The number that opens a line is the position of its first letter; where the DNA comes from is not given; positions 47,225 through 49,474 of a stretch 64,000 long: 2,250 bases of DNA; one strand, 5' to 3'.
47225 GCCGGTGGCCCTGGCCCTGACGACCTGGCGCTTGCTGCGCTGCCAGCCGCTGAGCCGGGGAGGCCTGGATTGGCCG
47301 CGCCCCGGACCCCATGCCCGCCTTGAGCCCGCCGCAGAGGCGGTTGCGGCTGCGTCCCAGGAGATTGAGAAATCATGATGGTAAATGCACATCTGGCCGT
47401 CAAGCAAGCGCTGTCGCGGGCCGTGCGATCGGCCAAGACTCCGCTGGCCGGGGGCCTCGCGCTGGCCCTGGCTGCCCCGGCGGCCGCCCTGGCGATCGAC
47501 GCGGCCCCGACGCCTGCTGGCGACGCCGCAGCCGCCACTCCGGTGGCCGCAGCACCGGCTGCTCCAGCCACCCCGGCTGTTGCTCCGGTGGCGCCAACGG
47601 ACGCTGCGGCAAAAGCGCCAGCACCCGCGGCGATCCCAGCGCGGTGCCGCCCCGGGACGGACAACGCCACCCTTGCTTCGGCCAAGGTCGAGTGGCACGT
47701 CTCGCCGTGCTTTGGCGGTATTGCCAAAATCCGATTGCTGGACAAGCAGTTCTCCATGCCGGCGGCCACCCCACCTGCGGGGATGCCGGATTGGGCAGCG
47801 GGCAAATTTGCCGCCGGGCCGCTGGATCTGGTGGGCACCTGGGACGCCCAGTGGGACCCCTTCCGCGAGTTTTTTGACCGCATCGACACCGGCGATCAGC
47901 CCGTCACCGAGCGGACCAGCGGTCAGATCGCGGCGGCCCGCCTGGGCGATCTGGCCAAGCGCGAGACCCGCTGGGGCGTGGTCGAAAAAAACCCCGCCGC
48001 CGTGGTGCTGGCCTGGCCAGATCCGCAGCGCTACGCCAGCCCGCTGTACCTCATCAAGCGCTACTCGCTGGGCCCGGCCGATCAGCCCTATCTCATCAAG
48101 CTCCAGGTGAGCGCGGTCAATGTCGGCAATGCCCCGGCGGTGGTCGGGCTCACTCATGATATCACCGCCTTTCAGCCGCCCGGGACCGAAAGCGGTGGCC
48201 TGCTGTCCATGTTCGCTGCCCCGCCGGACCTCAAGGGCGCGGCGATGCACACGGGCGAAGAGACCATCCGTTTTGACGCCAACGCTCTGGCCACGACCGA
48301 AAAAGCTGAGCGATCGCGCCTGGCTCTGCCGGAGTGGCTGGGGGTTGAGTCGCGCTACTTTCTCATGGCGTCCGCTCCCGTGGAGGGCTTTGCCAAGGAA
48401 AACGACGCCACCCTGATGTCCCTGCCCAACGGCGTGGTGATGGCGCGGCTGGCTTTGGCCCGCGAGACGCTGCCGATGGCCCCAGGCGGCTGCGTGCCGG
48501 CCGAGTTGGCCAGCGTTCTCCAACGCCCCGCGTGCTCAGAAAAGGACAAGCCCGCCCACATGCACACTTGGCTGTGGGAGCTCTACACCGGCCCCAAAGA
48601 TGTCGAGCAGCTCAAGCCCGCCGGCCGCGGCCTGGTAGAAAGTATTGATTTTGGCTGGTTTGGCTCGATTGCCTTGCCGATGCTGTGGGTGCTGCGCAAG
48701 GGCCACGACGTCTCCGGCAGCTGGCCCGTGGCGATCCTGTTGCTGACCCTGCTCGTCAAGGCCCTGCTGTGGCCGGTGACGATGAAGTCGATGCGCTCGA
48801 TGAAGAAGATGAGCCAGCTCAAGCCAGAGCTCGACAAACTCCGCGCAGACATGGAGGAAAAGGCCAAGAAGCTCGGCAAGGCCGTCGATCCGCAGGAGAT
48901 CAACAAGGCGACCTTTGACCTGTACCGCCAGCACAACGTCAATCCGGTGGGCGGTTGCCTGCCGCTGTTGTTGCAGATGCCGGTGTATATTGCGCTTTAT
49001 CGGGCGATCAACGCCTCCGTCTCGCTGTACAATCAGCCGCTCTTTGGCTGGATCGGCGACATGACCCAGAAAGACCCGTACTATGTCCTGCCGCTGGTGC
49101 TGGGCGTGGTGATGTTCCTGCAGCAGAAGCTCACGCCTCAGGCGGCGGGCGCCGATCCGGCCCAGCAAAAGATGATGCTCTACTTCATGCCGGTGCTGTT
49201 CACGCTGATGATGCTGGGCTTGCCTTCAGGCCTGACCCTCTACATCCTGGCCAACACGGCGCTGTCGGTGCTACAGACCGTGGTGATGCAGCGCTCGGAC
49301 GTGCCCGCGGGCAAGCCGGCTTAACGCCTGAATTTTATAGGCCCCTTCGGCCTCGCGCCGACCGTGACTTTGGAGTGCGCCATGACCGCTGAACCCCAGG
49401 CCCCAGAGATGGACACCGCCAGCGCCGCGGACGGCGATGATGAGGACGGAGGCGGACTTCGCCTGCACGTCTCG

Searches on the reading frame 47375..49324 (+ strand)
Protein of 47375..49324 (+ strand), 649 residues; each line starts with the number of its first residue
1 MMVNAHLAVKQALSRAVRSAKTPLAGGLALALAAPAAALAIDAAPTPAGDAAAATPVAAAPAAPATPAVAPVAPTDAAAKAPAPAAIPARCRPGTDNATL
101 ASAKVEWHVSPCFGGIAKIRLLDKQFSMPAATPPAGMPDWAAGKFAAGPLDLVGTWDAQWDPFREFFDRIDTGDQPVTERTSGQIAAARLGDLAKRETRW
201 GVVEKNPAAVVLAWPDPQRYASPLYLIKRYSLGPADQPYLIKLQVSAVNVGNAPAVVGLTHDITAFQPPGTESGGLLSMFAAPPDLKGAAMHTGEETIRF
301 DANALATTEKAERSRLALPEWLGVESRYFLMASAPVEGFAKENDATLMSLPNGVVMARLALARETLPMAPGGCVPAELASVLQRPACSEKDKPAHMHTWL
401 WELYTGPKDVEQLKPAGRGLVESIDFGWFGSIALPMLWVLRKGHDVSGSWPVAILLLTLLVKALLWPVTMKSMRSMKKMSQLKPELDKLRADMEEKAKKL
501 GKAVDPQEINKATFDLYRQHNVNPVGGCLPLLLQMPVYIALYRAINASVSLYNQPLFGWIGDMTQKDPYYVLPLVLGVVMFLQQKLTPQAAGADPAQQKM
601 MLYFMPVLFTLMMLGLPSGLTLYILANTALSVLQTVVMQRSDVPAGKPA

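Call 31: search_protein_families(library=pfam, proteins=[window:47375-49324:+], max_evalue=0.001)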
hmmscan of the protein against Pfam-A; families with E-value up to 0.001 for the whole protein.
window:47375-49324:+ (649 aa): 2 families
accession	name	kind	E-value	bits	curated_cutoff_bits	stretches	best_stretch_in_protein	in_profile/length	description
PF02096.25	60KD_IMP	-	4.3e-51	173.6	35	1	450-640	1-163/163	60Kd inner membrane protein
PF14849.12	YidC_periplas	-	2.9e-13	50.8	24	2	402-439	246-283/283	YidC periplasmic domain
